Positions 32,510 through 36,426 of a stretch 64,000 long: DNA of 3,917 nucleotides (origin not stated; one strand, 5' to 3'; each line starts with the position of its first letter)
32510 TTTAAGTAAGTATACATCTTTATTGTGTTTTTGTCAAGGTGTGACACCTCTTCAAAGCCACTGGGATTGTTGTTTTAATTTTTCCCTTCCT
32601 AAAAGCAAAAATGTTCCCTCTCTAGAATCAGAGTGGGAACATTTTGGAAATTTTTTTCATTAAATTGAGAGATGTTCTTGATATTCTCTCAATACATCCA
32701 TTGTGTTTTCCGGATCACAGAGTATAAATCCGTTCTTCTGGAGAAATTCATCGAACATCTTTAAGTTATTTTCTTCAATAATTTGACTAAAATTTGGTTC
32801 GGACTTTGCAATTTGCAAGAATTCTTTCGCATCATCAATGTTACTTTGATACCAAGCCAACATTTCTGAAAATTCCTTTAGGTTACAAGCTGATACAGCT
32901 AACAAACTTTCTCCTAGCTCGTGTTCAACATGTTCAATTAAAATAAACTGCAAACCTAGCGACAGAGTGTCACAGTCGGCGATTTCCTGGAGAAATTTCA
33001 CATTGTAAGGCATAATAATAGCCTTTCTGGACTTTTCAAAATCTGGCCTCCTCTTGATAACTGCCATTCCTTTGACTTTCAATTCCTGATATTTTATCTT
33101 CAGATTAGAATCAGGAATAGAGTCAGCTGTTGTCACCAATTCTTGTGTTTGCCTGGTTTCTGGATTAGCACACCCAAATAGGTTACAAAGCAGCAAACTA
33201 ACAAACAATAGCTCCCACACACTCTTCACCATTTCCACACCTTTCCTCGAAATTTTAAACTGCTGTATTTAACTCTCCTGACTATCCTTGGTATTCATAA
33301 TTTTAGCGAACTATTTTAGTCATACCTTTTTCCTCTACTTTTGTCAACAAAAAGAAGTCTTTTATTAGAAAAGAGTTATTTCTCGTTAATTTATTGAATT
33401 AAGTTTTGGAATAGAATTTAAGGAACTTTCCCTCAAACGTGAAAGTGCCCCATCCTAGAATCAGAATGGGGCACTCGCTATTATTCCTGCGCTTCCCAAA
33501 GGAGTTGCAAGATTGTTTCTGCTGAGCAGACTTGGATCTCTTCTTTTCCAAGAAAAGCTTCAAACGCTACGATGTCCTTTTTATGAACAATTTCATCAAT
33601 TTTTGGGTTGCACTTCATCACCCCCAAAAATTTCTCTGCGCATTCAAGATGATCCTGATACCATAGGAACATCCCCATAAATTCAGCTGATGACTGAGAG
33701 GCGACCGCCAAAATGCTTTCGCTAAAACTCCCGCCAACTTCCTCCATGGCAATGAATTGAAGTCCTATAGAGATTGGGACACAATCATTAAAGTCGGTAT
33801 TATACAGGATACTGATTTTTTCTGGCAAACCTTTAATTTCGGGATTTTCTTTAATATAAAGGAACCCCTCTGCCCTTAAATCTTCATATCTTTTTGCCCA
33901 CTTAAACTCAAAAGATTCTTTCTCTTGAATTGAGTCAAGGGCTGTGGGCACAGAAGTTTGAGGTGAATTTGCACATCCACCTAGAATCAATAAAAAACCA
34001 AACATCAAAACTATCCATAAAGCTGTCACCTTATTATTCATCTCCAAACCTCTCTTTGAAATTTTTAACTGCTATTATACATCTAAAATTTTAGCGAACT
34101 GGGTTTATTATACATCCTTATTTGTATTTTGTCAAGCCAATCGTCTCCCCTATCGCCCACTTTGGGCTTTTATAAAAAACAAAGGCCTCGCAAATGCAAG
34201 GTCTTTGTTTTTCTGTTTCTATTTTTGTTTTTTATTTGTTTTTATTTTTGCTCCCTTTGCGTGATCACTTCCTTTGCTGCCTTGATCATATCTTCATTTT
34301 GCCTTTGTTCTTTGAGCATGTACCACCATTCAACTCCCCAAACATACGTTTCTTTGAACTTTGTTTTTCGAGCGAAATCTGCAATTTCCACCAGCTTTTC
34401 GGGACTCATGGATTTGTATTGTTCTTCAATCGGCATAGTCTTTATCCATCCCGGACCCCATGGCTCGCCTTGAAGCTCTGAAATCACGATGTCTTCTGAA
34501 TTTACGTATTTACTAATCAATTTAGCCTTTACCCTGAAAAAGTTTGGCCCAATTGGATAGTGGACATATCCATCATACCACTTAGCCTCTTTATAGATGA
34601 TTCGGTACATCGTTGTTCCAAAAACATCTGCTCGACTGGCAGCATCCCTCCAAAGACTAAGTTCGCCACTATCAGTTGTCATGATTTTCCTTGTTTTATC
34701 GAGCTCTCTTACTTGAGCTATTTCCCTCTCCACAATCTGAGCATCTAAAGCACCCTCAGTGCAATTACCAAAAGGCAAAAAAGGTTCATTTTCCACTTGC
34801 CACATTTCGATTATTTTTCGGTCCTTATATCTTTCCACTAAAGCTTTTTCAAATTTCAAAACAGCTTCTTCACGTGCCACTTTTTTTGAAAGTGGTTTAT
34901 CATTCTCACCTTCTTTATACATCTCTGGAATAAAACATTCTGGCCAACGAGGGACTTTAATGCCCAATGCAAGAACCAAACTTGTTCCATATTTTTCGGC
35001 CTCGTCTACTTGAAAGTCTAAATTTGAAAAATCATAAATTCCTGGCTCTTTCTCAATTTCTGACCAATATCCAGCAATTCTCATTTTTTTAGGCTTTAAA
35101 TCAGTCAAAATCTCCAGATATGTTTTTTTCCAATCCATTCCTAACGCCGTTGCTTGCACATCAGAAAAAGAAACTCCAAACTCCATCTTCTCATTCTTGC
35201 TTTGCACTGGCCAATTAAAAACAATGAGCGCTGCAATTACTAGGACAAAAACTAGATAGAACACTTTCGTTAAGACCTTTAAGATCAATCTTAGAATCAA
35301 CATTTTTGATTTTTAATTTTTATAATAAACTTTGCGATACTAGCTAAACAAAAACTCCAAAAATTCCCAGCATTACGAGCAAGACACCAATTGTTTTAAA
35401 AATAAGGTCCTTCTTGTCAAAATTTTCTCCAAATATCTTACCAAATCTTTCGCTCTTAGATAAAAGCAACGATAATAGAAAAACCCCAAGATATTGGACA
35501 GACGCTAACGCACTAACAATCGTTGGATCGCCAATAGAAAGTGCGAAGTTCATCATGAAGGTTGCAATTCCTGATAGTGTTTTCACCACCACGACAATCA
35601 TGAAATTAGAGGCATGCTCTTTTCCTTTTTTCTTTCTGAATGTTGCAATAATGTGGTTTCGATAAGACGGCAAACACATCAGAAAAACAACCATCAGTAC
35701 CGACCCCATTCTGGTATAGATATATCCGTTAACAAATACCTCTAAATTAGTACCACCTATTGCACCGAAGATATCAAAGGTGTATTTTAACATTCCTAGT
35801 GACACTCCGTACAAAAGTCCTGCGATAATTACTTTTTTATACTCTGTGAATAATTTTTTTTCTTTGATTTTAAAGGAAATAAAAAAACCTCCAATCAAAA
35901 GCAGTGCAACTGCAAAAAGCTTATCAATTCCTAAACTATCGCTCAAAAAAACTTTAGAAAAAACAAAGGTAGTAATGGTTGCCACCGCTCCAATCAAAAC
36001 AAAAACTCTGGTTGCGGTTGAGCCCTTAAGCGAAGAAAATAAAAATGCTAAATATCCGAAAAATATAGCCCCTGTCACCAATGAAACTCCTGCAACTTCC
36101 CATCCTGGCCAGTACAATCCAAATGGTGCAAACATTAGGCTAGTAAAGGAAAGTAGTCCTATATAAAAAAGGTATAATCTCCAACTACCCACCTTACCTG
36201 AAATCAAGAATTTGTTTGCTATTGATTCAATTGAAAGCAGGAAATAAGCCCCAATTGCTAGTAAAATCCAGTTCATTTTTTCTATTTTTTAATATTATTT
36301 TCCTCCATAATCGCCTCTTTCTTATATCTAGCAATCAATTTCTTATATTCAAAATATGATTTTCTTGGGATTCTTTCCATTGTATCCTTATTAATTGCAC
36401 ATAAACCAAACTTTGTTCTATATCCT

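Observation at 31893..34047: Tandem array of three paralogous lipoprotein/anchored genes, each duplicated with its own promoter and terminator, convergent with the lysozyme-like pair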

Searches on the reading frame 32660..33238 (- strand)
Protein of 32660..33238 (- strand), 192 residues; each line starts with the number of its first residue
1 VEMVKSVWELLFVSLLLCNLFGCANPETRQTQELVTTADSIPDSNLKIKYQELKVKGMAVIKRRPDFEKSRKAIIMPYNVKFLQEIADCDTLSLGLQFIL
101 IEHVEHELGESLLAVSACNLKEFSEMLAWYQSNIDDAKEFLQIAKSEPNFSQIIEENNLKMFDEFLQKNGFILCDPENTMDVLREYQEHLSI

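Call 8: search_protein_families(library=pfam, proteins=[window:32660-33238:-], max_evalue=0.1)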
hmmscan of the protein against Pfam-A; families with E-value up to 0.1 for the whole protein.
window:32660-33238:- (192 aa): 0 families

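Call 24: search_protein_families(library=ncbifam, proteins=[window:32660-33238:-], max_evalue=1)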
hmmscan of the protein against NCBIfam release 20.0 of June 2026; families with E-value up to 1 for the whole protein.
window:32660-33238:- (192 aa): 0 families

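Call 25: predict_structure(alignment_id=A3)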
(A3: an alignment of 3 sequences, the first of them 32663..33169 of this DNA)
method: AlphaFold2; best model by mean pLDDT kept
length: 169 residues; sequences in the alignment: 3
mean_pLDDT: 80.8   pTM: 0.74
mean pLDDT of the five models: 80.8, 79.9, 78.2, 67.0, 53.8
residues with pLDDT >= 90: 78; 70-90: 57; 50-70: 12; < 50: 22
segments of 3 or more residues with pLDDT < 50: 1-17, 61-64
pLDDT, mean of each block of 10 residues (from residue 1): 35 46 93 94 87 68 62 88 89 91 91 92 91 93 89 88 74
secondary structure, 60 per line:
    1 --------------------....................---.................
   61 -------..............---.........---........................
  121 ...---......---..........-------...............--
elements in order: H21-40 H44-60 H68-81 H85-93 H97-123 H127-132 H136-145 H153-167

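Call 28: search_protein_representatives(alignment_id=A3)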
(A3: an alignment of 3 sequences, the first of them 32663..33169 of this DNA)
Query: 3 sequences, 162 profile positions. Proteins with E-value up to 0.001 (for the whole library): 7; up to 1e-10: 7; up to 1e-30: 4. The best 7 are listed.
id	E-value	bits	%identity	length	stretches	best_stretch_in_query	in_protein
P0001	4.8e-76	270.2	-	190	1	6-162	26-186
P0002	5.4e-72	257.0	-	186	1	1-162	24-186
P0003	1.7e-57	209.8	-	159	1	17-161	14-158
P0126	1.5e-33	132.0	-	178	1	17-160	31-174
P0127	1.5e-28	115.7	-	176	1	17-159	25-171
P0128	1.9e-22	95.9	-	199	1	23-157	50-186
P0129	1.0e-18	83.8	-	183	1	18-159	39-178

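Call 31: find_encoding_contigs(protein=P0126, flank=10000, max_places=4)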
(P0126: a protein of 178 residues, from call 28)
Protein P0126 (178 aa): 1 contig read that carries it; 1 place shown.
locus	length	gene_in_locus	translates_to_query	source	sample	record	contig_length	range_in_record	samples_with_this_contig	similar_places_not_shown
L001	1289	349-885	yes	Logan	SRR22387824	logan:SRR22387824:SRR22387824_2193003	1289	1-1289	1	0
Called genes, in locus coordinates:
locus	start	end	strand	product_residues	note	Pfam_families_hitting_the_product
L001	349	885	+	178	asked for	-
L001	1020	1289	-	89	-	?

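Call 32: find_encoding_contigs(protein=P0128, flank=10000, max_places=4)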
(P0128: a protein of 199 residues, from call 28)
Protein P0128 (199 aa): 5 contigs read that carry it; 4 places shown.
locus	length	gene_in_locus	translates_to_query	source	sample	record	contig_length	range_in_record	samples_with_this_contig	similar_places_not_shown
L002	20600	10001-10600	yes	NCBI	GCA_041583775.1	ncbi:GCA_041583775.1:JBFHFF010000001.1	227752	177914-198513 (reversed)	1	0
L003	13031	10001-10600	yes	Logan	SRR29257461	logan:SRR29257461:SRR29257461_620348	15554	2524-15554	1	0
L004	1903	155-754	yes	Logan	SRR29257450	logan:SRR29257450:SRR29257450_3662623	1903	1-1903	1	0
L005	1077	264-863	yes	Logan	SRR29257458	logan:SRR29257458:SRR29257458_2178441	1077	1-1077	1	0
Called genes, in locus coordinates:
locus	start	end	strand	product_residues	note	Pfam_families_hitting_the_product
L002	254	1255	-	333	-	PF10432:bact-PGI_C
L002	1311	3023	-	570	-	PF00496:SBP_bac_5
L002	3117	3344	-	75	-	PF03840:SecG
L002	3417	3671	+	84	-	-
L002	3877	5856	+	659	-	PF00270:DEAD (faint), PF04851:ResIII, PF17757:UvrB_inter, PF27431:UvrB_3rd, PF00271:Helicase_C, PF12344:UvrB, PF02151:UVR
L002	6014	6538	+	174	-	-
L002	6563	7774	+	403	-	PF00232:Glyco_hydro_1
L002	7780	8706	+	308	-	-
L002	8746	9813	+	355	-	PF02449:Glyco_hydro_42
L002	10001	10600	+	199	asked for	-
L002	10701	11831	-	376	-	-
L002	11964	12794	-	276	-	-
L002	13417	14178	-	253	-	PF01978:TrmB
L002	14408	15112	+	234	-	PF05175:MTS, PF06325:PrmA, PF09445:Methyltransf_15 (weak), PF13847:Methyltransf_31, PF08242:Methyltransf_12 (weak), PF13649:Methyltransf_25 (weak)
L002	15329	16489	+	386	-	PF26514:DUF8173 (faint)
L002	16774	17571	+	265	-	PF00156:Pribosyltran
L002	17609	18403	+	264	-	PF00215:OMPdecase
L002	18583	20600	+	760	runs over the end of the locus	PF02366:PMT, PF13231:PMT_2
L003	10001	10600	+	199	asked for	-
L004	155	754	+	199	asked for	-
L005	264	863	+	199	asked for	-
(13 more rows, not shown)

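Call 33: find_encoding_contigs(protein=P0127, flank=10000, max_places=4)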
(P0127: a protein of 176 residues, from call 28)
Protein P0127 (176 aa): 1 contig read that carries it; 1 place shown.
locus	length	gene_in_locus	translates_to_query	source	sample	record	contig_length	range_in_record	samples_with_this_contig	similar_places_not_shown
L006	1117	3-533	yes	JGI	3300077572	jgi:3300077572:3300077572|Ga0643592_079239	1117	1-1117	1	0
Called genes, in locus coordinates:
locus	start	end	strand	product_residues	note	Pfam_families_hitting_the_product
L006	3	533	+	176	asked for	?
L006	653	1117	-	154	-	?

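Call 34: find_encoding_contigs(protein=P0129, flank=10000, max_places=4)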
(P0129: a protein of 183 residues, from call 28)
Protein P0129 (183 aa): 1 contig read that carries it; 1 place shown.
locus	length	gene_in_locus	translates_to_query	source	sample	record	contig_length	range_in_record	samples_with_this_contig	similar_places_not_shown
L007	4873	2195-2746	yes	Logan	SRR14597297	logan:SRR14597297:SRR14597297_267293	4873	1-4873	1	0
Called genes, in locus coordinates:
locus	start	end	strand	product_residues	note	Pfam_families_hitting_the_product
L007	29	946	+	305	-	-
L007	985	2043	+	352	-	PF02449:Glyco_hydro_42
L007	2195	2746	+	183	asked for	-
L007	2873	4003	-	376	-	-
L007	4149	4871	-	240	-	?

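Call 48: fold_search(model_id=the predicted structure, library=pdb)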
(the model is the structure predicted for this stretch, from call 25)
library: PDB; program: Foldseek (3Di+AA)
matches with E <= 10: 34; with E <= 0.001: 0
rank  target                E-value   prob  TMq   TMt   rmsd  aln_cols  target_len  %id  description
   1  9mkt_A                3.2e+00  0.02  0.15  0.03  23.8       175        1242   15  FnoCas12a bridge helix variant state 1 (released 2026-02-11)
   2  7ubt                  3.4e+00  0.04  0.20  0.08  24.0       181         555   12  Stat5a Core in complex with Compound 18 (released 2023-02-15)
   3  6zff_A                3.8e+00  0.04  0.17  0.21  29.3       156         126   17  Pyrococcus furiosus Rad50 coiled coils in rod configuration (released 2020-07-08)
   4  9i2q_A                4.4e+00  0.06  0.24  0.08  14.3       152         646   12  Wzc-K540M-3YE MgADP C1 (released 2025-04-30)
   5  9qwr_B                4.7e+00  0.06  0.26  0.25  25.7       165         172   13  MIC60 helical bundle dimer (released 2026-02-25)
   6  4p1n_B                4.7e+00  0.04  0.21  0.18  15.9       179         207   20  Crystal structure of Atg1-Atg13 complex (released 2014-05-07)
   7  9ptd_B                4.9e+00  0.08  0.17  0.08  10.5        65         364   14  Crystal structure of C. elegans PUF-3 (released 2025-12-17)
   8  4etr_B                4.9e+00  0.08  0.23  0.30  14.4       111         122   19  X-ray structure of PA2169 from Pseudomonas aeruginosa (released 2013-01-09)
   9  9fed                  5.2e+00  0.04  0.21  0.20  21.6       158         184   12  Single-chain chimeric protein mimicking the interaction between HR1 and HR2 in HIV gp41 (released 2025-05-28)
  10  4cv5_A                5.5e+00  0.02  0.14  0.13  20.2       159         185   14  yeast NOT1 CN9BD-CAF40 complex (released 2014-05-07)
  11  6c94                  5.7e+00  0.04  0.22  0.09  17.1       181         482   10  Structure Of Cytochrome P450 4B1 (CYP4B1) Complexed with the Inhibitor HET0016 (released 2018-06-20)
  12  4tko                  5.7e+00  0.03  0.16  0.10  28.7       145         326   16  Structure of the periplasmic adaptor protein EmrA (released 2014-07-09)
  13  2a9u_A                6.1e+00  0.03  0.18  0.22  16.6       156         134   11  Structure of the N-terminal domain of Human Ubiquitin carboxyl-terminal hydrolase 8 (USP8) (released 2005-08-16)
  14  5aiz                  6.4e+00  0.05  0.20  0.26  13.0       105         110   15  The PIAS-like coactivator Zmiz1 is a direct and selective cofactor of Notch1 in T-cell development and leukemia (released 2015-10-28)
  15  7lq4_A                6.4e+00  0.03  0.20  0.18  15.6       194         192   10  Rr (RsiG)2-(c-di-GMP)2-WhiG complex (released 2021-07-14)
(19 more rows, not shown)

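Call 52: find_related_loci(query=A6, collection=metagenome_contigs, flank=6000)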
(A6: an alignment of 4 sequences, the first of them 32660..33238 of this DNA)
Query A6 (192 aa) in metagenome_contigs; peptide patterns used: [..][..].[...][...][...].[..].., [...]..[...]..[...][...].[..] (x = any residue, [..] = any of these).
72 stretches matched a pattern, but none encodes a relative of the query by tblastn (E <= 1e-3).

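Call 70: search_protein_families(library=phrogs, alignment_id=A5, max_evalue=0.1)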
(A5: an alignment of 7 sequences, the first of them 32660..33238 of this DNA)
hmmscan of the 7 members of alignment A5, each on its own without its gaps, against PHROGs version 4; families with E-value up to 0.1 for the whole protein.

A. member 1, window:32660-33238:- (192 aa): 0 families

B. families by the number of members that match (of 7 scanned): 1 family
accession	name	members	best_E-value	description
phrog_7762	-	1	0.086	-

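Call 71: search_protein_families(library=padloc, alignment_id=A5, max_evalue=0.1)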
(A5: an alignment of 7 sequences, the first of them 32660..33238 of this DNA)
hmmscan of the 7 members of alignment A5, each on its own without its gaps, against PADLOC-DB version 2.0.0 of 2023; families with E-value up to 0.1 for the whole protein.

A. member 1, window:32660-33238:- (192 aa): 1 family
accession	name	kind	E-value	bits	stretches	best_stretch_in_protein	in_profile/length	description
PDLC04426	PDC-M12A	-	0.0046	14.4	1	47-171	113-230/369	-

B. families by the number of members that match (of 7 scanned): 1 family
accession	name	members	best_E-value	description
PDLC04426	PDC-M12A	1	0.0046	-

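Call 72: search_solved_structures(query=A5, max_evalue=10)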
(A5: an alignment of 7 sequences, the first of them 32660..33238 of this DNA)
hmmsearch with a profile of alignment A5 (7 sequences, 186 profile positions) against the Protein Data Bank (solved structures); distinct sequences matched with E-value up to 10: 4.
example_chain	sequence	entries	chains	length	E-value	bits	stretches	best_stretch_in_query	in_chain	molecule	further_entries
4zdx_A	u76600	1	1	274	0.97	12.1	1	4-59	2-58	Beta-lactamase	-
3vql_A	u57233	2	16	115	1.4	11.6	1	46-77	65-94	Small heat shock protein StHsp14.0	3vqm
3vqk_A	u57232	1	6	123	1.6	11.4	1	46-77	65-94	Small heat shock protein StHsp14.0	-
3aab_A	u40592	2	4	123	1.6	11.4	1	46-77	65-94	Putative uncharacterized protein ST1653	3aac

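Call 79: find_homologous_proteins(query=A5, max_evalue=0.001)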
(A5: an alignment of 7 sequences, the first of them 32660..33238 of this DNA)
Query A5 (7 sequences) (192 aa, profile of the alignment): 3 proteins with E <= 0.001 among 4100 candidates.
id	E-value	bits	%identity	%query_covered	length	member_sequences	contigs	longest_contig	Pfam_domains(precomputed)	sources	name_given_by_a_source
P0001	1.6e-71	258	100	99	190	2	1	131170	-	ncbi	-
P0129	1.2e-62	229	29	91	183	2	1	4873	-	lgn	-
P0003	2.6e-49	185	27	69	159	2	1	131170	-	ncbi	-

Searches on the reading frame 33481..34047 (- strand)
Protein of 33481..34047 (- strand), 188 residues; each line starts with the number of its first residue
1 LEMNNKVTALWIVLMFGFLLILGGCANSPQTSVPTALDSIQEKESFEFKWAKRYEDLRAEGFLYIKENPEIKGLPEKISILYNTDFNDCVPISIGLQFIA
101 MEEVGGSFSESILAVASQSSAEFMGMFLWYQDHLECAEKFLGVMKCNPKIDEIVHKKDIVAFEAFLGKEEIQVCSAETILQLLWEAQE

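Call 8: search_protein_families(library=pfam, proteins=[window:33481-34047:-], max_evalue=0.1)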
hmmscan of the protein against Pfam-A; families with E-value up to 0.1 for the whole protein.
window:33481-34047:- (188 aa): 0 families

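Call 24: search_protein_families(library=ncbifam, proteins=[window:33481-34047:-], max_evalue=1)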
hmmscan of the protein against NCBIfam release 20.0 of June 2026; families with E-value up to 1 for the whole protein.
window:33481-34047:- (188 aa): 2 families
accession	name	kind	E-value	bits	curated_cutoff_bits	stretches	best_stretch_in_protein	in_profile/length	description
NF052321.1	LP_Lmo2079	subfamily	0.043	13.1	150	1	9-45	4-41/354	Lmo2079 family surface lipoprotein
NF010141.1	PRK13616.1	equivalog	0.11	10.9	602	1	12-45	5-38/584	MtrAB system accessory lipoprotein LpqB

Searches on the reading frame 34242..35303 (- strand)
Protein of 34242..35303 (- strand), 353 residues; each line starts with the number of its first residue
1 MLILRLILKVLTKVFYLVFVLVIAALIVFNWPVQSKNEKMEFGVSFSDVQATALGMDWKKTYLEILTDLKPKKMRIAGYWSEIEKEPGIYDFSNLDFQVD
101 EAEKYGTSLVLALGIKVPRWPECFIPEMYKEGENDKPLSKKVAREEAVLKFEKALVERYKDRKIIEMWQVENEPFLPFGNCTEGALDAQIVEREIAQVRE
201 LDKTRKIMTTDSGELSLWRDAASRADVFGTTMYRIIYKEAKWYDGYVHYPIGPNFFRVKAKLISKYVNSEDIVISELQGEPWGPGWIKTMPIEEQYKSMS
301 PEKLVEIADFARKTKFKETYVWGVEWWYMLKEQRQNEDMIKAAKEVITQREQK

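Call 8: search_protein_families(library=pfam, proteins=[window:34242-35303:-], max_evalue=0.1)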
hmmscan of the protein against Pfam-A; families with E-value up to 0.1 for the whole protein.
window:34242-35303:- (353 aa): 3 families
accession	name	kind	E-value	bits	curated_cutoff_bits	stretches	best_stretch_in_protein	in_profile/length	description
PF02449.21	Glyco_hydro_42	-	2.2e-08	34.3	21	1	80-174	34-138/376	Beta-galactosidase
PF13204.13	Apiosidase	-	0.0047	17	26.5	1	92-216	84-188/320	Apiosidase-like, catalytic domain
PF02836.23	Glyco_hydro_2_C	-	0.026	14.1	21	1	137-241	99-185/302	Glycosyl hydrolases family 2, TIM barrel domain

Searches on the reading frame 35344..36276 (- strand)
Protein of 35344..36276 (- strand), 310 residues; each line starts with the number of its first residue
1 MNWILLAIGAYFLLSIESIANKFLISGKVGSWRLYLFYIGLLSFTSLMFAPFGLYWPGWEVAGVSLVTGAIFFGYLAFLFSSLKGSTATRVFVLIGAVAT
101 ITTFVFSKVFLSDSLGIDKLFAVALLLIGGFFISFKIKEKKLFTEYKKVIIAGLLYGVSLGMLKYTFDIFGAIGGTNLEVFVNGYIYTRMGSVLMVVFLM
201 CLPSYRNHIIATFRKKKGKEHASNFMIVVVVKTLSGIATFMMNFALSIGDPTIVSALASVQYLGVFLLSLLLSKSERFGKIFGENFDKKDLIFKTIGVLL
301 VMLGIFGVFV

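Call 8: search_protein_families(library=pfam, proteins=[window:35344-36276:-], max_evalue=0.1)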
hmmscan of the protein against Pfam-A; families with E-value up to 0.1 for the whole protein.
window:35344-36276:- (310 aa): 1 family
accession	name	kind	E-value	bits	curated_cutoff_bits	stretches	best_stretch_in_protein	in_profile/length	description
PF00892.27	EamA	-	0.00066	20.4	28.2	1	2-134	2-134/135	EamA-like transporter family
